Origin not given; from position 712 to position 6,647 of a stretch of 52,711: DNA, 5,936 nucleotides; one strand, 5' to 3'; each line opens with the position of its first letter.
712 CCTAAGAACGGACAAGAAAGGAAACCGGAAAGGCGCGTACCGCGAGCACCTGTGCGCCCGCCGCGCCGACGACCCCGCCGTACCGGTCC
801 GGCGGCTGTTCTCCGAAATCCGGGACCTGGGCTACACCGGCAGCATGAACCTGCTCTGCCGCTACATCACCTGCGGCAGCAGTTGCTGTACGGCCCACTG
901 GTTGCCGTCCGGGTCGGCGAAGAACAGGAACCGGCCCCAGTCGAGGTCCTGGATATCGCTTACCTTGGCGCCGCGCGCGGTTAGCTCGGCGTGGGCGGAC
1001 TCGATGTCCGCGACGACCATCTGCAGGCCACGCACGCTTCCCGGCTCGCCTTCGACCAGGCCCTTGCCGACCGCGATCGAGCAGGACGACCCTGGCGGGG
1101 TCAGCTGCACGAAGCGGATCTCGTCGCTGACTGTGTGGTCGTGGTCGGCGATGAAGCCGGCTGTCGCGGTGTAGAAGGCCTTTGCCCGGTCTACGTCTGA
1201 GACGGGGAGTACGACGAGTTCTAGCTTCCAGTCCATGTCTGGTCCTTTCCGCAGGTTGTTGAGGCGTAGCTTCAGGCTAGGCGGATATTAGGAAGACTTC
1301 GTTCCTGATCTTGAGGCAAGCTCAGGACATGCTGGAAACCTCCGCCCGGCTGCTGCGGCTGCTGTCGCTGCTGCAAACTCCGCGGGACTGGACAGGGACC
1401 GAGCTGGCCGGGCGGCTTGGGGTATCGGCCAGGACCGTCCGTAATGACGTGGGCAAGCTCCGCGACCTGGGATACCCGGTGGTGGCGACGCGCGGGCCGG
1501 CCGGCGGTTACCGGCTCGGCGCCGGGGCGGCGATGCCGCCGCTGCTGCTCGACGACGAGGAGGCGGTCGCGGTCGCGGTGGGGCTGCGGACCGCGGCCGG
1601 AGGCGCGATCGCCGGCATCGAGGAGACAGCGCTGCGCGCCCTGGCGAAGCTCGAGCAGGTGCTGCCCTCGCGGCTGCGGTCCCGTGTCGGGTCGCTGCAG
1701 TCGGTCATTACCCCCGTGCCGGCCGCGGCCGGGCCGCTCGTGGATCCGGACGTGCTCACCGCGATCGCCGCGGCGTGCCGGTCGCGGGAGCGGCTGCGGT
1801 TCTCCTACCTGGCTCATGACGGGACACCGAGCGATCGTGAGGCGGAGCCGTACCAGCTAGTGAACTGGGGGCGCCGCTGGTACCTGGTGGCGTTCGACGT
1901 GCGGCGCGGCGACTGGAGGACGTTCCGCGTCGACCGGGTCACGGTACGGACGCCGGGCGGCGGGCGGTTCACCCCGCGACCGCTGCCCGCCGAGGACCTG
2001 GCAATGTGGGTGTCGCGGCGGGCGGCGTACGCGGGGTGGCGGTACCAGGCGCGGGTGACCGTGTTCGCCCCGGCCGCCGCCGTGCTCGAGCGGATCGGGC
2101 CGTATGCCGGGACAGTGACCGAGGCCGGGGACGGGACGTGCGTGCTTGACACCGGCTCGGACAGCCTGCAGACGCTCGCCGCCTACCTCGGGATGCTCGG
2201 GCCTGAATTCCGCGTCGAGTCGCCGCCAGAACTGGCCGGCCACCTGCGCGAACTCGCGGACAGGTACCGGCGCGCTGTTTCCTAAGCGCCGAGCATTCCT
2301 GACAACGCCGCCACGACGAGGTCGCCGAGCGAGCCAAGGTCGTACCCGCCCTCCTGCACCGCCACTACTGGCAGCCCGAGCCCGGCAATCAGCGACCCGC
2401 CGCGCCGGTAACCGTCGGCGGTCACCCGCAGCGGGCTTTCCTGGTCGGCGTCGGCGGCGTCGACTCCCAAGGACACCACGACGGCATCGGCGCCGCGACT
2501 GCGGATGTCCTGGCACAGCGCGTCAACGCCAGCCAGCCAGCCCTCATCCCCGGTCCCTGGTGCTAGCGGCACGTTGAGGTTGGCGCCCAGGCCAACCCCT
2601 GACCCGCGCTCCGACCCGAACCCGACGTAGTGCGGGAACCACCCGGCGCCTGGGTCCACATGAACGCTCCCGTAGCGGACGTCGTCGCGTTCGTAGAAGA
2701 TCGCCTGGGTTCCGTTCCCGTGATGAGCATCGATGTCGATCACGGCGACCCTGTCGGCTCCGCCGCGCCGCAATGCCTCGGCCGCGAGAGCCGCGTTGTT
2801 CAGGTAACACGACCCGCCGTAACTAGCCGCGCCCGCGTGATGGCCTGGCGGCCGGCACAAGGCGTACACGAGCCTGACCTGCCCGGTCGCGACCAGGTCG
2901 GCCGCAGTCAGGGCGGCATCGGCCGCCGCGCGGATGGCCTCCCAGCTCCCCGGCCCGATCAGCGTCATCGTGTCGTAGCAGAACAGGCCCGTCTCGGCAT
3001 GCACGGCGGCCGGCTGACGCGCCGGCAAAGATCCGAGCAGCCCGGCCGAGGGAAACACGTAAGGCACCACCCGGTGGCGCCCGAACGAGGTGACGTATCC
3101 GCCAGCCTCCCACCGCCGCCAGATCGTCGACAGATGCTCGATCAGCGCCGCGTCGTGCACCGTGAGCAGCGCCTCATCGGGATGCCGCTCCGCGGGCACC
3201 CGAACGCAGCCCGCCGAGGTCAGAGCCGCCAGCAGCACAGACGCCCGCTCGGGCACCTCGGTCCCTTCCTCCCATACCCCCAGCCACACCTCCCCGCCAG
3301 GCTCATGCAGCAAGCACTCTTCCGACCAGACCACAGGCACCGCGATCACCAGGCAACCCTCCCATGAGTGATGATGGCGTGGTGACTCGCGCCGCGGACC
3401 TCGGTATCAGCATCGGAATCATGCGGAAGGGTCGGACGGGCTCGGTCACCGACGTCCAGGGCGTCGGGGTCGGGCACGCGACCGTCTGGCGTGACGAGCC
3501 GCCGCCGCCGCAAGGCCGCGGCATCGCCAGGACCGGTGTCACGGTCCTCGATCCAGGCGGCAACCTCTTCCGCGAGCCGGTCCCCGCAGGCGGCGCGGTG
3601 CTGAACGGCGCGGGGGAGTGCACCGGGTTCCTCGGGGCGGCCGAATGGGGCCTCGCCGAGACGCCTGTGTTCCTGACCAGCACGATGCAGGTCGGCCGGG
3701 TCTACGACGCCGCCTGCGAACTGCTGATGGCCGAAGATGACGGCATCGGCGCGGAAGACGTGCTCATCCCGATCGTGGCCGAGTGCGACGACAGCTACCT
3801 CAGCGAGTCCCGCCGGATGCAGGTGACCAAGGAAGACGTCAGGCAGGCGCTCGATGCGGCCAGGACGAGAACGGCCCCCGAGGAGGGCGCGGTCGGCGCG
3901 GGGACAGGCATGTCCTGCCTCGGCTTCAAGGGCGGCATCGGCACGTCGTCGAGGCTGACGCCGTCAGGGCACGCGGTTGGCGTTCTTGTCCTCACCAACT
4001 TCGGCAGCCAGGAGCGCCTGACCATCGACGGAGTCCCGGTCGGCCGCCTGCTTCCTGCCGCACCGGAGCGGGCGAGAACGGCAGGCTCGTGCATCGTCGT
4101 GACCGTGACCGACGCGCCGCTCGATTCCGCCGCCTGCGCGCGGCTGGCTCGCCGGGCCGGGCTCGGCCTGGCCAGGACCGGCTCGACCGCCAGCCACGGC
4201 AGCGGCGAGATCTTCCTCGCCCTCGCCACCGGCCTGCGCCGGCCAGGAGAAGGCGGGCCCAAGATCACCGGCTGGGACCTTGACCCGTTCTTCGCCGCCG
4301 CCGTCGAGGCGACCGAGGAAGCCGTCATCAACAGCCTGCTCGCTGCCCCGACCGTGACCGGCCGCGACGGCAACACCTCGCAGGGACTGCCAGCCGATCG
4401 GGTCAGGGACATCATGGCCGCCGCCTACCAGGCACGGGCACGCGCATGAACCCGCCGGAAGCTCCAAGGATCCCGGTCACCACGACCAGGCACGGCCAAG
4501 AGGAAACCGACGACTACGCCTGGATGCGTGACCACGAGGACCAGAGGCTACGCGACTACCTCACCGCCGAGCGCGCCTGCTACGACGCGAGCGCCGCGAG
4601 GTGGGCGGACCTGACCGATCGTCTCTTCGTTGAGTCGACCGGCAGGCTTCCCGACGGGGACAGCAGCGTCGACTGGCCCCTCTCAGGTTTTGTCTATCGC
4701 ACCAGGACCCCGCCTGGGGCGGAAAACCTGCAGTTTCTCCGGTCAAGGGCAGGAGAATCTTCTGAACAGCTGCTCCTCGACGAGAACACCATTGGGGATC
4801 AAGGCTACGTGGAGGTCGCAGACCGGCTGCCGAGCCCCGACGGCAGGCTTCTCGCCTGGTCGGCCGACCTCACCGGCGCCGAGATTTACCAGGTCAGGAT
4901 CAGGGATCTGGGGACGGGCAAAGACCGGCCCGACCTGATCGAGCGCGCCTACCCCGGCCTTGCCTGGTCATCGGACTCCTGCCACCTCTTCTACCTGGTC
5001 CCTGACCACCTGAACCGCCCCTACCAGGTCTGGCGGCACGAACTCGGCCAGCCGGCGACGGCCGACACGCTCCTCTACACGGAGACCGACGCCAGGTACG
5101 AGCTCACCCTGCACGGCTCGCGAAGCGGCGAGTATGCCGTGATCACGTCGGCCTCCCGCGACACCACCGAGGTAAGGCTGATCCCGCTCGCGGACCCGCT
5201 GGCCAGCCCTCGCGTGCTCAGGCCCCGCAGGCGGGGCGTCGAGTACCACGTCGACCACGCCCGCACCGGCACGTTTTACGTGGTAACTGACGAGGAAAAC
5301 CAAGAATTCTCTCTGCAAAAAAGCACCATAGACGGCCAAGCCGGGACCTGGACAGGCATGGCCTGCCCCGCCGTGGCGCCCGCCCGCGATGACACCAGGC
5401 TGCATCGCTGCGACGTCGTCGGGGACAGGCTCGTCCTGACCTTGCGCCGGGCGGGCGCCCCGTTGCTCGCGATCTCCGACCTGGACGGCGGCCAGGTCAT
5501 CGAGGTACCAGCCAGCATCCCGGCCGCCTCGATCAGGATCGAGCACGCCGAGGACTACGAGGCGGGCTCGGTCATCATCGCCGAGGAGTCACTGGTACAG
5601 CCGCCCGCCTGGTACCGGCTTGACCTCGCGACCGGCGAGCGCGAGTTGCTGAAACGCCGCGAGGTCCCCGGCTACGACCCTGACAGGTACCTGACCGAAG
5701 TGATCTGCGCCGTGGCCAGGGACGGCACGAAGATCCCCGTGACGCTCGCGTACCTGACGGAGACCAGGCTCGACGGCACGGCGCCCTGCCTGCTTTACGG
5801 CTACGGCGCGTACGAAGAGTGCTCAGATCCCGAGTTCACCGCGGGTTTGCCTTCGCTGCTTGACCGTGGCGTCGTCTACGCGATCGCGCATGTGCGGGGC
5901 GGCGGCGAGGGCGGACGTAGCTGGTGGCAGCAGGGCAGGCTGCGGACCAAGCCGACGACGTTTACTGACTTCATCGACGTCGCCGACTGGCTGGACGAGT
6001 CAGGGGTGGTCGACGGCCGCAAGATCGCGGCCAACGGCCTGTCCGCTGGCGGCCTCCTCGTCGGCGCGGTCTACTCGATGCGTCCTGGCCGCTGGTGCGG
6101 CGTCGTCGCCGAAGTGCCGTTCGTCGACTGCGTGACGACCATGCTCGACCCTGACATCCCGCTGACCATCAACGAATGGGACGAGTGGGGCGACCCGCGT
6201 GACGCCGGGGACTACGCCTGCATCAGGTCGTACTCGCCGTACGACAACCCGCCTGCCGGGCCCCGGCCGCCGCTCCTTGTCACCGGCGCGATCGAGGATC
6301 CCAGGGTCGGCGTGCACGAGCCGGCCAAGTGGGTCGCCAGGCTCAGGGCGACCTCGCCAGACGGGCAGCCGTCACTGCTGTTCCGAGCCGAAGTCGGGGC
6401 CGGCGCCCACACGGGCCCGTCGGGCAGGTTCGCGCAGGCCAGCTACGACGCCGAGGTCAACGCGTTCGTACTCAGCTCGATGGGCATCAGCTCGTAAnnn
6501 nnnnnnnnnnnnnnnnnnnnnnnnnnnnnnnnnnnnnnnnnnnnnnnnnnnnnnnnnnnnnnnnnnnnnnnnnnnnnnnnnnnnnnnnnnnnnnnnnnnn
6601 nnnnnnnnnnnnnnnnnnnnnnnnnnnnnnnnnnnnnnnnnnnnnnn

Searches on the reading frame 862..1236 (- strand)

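Call 70: search_protein_families(library=pfam, proteins=[window:862-1236:-], max_evalue=0.000001)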
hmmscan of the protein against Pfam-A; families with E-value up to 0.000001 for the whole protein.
window:862-1236:- (124 aa): 2 families
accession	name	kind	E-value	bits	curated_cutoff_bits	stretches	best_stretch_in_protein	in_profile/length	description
PF00903.31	Glyoxalase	-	5.7e-10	40.1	20.6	1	7-115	4-120/121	Glyoxalase/Bleomycin resistance protein/Dioxygenase superfamily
PF18029.7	Glyoxalase_6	-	2.4e-07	31.8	23.6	1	8-116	2-105/106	Glyoxalase-like domain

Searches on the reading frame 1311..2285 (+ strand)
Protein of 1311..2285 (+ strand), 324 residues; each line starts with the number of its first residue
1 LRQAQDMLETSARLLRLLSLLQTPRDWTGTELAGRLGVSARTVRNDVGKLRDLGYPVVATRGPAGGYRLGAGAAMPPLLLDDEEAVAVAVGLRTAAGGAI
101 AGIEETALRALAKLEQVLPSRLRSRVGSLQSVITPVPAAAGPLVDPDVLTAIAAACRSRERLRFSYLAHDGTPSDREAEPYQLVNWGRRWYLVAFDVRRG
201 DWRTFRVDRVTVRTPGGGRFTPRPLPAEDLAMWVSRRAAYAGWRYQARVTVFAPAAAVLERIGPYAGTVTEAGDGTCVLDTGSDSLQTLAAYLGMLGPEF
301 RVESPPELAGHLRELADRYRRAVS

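Call 70: search_protein_families(library=pfam, proteins=[window:1311-2285:+], max_evalue=0.000001)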
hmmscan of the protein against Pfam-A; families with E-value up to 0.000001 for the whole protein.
window:1311-2285:+ (324 aa): 3 families
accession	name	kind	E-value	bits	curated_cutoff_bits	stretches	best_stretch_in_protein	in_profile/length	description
PF13280.12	WYL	-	4.1e-23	81.6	21.8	1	147-211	1-66/70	WYL domain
PF08279.18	HTH_11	-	8.7e-16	58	25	1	13-68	1-55/55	HTH domain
PF25583.1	WCX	-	1.8e-11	44.7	23.9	1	243-318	1-74/76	WCX domain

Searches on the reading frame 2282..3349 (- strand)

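Call 70: search_protein_families(library=pfam, proteins=[window:2282-3349:-], max_evalue=0.000001)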
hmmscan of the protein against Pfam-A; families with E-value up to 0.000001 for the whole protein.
window:2282-3349:- (355 aa): 1 family
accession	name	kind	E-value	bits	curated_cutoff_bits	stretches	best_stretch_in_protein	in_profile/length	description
PF00850.24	Hist_deacetyl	-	3.3e-62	210.9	27.9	1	31-350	3-296/298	Histone deacetylase domain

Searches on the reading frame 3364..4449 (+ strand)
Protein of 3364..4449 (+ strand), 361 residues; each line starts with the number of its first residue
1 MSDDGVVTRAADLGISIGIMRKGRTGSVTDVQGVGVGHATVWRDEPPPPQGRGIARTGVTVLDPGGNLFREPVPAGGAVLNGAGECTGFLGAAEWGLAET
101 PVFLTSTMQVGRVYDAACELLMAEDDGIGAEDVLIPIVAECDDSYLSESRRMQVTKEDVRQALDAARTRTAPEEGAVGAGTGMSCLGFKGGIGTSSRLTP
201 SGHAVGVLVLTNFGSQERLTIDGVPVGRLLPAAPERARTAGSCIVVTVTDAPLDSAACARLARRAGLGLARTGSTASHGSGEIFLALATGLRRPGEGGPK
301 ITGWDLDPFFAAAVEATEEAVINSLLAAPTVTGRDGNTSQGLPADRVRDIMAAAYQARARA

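Call 70: search_protein_families(library=pfam, proteins=[window:3364-4449:+], max_evalue=0.000001)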
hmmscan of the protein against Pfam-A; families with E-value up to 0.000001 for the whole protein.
window:3364-4449:+ (361 aa): 1 family
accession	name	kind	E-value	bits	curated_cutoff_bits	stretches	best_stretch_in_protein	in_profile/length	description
PF03576.19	Peptidase_S58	-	8.1e-100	334.7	23.9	1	27-338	2-306/307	Peptidase family S58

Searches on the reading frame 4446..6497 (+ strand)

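Call 70: search_protein_families(library=pfam, proteins=[window:4446-6497:+], max_evalue=0.000001)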
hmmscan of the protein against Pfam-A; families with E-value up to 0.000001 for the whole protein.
window:4446-6497:+ (683 aa): 2 families
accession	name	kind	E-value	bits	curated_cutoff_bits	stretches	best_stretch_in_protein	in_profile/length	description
PF02897.21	Peptidase_S9_N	-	6.8e-66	223.2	24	1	4-404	1-413/414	Prolyl oligopeptidase, N-terminal beta-propeller domain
PF00326.27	Peptidase_S9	-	4.6e-45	154.2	22.6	1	469-680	8-211/213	Prolyl oligopeptidase family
